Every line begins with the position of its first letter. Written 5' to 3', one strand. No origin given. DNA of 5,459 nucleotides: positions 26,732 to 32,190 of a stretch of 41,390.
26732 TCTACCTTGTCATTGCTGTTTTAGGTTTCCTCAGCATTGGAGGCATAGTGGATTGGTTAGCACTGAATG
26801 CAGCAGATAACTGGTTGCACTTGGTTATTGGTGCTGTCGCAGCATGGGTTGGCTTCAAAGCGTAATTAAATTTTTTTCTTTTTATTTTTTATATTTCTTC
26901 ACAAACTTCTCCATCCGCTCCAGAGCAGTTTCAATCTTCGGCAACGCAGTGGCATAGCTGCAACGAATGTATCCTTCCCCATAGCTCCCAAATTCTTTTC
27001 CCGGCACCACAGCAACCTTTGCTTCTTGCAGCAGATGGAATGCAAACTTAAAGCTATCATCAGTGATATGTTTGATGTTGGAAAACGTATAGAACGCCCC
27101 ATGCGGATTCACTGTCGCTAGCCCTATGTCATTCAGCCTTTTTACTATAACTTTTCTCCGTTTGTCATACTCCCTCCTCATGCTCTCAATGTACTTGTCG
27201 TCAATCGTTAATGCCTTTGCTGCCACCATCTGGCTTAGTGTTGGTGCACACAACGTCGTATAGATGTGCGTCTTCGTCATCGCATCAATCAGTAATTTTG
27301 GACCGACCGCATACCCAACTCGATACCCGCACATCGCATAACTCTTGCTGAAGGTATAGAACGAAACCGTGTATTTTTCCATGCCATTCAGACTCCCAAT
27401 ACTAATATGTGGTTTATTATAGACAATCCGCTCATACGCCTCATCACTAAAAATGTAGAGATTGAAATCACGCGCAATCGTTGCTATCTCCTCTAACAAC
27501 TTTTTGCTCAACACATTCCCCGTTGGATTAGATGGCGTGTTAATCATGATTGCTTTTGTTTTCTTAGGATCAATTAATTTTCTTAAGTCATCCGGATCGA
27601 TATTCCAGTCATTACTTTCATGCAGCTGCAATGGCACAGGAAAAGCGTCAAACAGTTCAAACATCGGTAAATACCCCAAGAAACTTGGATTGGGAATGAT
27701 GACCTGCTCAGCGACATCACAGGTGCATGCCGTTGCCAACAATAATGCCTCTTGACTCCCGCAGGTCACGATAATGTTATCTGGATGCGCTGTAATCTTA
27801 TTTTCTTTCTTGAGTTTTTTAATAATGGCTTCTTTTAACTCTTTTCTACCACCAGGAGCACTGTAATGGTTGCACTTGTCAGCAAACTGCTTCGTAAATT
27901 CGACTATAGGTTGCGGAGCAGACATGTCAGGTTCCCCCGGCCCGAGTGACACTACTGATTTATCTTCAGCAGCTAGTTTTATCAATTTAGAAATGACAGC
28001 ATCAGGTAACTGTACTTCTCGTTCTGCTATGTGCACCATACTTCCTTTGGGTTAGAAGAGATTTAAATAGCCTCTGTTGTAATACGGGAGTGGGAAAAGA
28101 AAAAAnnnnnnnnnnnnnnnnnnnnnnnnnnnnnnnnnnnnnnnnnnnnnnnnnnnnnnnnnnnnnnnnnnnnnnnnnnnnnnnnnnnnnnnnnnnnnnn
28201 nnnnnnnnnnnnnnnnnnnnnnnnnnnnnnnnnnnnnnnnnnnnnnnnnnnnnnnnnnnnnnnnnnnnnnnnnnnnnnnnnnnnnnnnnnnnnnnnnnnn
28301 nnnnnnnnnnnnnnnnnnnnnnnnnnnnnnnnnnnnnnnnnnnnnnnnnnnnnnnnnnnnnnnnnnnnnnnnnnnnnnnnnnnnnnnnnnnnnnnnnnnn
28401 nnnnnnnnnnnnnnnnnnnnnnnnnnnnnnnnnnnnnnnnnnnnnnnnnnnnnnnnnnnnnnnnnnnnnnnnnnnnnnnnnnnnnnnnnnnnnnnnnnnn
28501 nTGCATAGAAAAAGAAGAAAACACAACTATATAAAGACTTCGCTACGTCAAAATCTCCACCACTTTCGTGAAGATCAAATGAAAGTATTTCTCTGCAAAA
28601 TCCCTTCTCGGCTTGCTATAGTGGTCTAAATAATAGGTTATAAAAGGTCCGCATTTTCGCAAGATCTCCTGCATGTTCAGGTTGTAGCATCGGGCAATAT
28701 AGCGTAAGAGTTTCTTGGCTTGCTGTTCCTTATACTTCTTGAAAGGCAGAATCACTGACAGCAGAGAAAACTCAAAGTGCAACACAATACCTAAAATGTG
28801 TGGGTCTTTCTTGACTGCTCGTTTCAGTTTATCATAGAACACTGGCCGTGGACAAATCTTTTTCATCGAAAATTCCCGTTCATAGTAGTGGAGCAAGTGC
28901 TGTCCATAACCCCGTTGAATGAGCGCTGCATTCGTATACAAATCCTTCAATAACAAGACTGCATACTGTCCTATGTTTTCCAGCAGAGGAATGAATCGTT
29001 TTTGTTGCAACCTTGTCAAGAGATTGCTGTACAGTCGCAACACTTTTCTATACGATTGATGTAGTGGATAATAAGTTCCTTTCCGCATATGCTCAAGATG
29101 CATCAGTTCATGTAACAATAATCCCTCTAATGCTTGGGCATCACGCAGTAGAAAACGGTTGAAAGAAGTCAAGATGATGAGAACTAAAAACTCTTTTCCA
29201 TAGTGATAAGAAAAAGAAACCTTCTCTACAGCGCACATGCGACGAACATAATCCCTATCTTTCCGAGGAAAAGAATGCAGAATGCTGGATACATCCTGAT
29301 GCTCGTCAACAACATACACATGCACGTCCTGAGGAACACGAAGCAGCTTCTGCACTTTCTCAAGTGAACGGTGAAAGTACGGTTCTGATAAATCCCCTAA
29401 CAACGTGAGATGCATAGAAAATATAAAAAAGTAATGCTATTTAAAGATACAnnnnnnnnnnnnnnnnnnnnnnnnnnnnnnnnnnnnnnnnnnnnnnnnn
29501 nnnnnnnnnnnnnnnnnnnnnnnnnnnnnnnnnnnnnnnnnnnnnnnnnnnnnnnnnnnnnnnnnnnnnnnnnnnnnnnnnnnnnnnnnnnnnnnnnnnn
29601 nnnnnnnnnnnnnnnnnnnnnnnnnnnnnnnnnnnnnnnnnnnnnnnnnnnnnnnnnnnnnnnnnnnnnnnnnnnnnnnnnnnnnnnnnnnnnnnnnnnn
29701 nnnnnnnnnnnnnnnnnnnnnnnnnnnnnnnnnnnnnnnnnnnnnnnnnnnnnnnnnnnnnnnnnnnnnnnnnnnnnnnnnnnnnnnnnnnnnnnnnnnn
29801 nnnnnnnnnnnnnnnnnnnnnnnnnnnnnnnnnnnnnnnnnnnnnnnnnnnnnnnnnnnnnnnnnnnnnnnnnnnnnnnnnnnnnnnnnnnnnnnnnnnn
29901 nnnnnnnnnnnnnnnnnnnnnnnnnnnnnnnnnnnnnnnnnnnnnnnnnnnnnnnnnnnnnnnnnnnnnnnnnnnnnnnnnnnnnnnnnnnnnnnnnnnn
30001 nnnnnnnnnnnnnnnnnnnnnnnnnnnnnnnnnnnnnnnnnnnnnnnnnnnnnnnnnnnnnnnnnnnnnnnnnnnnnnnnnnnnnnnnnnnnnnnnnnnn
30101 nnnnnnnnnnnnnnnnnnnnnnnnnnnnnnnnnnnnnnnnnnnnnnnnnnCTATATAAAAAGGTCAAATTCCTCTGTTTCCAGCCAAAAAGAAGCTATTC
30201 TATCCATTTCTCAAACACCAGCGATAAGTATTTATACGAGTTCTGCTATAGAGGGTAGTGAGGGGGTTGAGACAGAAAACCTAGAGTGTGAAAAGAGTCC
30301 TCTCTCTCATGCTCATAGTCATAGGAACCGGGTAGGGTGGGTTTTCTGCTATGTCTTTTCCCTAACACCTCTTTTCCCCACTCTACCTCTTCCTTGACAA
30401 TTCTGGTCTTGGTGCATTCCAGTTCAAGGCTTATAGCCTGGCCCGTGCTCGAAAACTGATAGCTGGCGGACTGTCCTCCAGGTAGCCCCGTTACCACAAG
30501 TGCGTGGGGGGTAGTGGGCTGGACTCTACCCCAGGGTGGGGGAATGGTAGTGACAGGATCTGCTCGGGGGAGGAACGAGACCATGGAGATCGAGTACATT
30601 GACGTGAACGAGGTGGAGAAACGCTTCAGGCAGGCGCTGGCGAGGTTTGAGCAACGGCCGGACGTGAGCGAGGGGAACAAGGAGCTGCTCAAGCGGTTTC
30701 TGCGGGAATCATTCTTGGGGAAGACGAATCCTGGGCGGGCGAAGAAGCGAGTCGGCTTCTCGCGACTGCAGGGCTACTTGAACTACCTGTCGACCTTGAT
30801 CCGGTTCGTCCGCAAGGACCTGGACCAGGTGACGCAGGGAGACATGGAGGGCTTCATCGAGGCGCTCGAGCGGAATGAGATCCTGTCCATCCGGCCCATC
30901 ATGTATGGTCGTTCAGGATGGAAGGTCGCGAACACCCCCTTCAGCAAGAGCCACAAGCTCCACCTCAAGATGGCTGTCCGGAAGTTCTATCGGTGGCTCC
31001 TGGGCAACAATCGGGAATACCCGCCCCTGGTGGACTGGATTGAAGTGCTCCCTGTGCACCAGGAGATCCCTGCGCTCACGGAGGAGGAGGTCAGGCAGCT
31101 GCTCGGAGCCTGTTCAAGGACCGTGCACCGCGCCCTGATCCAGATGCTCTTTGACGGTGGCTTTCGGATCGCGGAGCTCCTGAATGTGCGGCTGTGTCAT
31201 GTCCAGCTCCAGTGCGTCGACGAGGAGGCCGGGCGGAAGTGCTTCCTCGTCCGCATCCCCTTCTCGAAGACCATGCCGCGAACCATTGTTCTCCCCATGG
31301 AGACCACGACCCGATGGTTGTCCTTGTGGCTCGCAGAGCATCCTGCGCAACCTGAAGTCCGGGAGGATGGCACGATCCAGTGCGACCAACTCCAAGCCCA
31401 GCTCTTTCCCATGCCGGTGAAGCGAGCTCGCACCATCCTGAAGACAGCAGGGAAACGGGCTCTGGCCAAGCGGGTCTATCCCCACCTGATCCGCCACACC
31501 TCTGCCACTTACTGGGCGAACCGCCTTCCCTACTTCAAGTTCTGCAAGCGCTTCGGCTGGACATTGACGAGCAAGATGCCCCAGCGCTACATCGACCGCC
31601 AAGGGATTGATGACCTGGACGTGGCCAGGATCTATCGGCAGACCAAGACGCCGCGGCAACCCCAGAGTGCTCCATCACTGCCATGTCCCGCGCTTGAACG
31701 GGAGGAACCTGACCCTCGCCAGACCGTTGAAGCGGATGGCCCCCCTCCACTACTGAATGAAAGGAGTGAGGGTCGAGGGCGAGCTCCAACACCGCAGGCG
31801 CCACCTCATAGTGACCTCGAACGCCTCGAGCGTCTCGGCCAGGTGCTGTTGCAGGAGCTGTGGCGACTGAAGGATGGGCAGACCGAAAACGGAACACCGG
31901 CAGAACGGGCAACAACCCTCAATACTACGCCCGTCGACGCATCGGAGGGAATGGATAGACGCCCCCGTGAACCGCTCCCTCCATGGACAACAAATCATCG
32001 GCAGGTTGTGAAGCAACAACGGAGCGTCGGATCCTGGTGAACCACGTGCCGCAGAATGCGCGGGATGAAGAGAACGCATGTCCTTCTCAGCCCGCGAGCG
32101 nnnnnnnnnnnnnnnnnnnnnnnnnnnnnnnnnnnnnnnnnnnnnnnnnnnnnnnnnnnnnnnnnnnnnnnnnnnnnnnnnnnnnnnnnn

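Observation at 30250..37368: Sharp-edged high-GC block of about 7.1 kb inside an AT-rich archaeal chromosome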

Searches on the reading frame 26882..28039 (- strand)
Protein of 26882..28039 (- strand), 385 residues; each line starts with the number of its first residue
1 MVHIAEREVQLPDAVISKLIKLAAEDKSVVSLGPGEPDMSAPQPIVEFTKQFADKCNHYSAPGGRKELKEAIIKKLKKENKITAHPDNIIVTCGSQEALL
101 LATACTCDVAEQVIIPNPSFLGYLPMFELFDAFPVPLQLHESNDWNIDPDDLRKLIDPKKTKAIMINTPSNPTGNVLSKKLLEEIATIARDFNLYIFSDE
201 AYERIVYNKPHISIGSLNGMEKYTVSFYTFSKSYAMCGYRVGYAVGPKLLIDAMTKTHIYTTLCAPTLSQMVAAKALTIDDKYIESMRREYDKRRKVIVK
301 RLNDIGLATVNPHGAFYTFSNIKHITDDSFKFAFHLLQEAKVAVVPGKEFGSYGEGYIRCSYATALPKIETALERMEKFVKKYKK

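Call 20: find_encoding_contigs(protein=window:26882-28039:-, flank=10000, max_places=10)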
Protein window:26882-28039:- (385 aa): 1 contig read that carries it; 1 place shown.
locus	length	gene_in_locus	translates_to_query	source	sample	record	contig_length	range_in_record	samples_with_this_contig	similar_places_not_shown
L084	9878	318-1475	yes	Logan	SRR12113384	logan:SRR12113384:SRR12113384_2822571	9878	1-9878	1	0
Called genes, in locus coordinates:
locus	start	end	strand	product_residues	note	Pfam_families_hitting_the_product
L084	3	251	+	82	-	?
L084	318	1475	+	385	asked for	PF00155:Aminotran_1_2, PF01041:DegT_DnrJ_EryC1 (weak)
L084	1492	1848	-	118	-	PF14325:DUF4383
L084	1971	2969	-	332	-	PF02661:Fic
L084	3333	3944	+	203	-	-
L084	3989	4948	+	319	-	PF01266:DAO (faint), PF03486:HI0933_like (faint), PF07992:Pyr_redox_2, PF13738:Pyr_redox_3, PF00070:Pyr_redox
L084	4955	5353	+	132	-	PF07884:VKOR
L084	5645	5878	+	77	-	-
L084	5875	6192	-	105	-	-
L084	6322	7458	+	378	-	PF02812:ELFV_dehydrog_N, PF00208:ELFV_dehydrog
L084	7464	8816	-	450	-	PF02629:CoA_binding, PF13380:CoA_binding_2, PF13607:Succ_CoA_lig, PF00549:Ligase_CoA (faint), PF19045:Ligase_CoA_2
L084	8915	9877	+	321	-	?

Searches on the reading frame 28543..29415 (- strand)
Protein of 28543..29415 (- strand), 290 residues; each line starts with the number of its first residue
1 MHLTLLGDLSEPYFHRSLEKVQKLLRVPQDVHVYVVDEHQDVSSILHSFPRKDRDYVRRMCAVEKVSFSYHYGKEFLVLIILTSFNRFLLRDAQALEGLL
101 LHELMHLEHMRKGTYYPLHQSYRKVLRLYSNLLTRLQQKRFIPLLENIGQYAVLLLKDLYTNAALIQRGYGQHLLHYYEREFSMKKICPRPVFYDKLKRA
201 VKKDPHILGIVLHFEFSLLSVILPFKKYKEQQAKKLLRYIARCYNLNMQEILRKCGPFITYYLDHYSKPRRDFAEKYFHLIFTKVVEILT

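Call 13: find_encoding_contigs(protein=window:28543-29415:-, flank=10000, max_places=10)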
Protein window:28543-29415:- (290 aa): no gene with exactly this product is on record in the collection.

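Call 38: search_protein_families(library=pfam, proteins=[window:28543-29415:-], max_evalue=0.001)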
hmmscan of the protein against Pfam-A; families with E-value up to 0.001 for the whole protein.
window:28543-29415:- (290 aa): 0 families

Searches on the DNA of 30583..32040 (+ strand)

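Call 64: search_rna_families(source=L112, start=9000, end=10200, threshold=evalue, max_evalue=1)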
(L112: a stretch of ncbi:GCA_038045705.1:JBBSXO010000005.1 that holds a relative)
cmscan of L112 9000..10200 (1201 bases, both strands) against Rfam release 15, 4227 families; matches with E-value up to 1: 6.
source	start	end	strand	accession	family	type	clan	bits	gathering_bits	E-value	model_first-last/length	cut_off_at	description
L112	9632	9760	-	RF00005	tRNA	Gene; tRNA;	CL00001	47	29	1.3e-08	1-71/71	no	tRNA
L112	9455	9569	-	RF04313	aspC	Cis-reg;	-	24.3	100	0.42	1-124/124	no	aspC ncRNA motif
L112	9171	9211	-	RF00440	SNORD37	Gene; snRNA; snoRNA; CD-box;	-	20.1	45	0.55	1-65/65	no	Small nucleolar RNA SNORD37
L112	9115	9176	-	RF02125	JPX_2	Gene; lncRNA;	-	19.8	48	0.28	1-69/69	no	JPX transcript, XIST activator conserved region 2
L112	9631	9691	+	RF04354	Plastid-ycf2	Cis-reg;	-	18.8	65.7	0.76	1-75/75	no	Plastid-ycf2 5UTR RNA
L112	9336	9385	+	RF01933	bxd_5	Gene; lncRNA;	-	17.7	50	0.16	1-57/57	no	Bithoraxoid conserved region 5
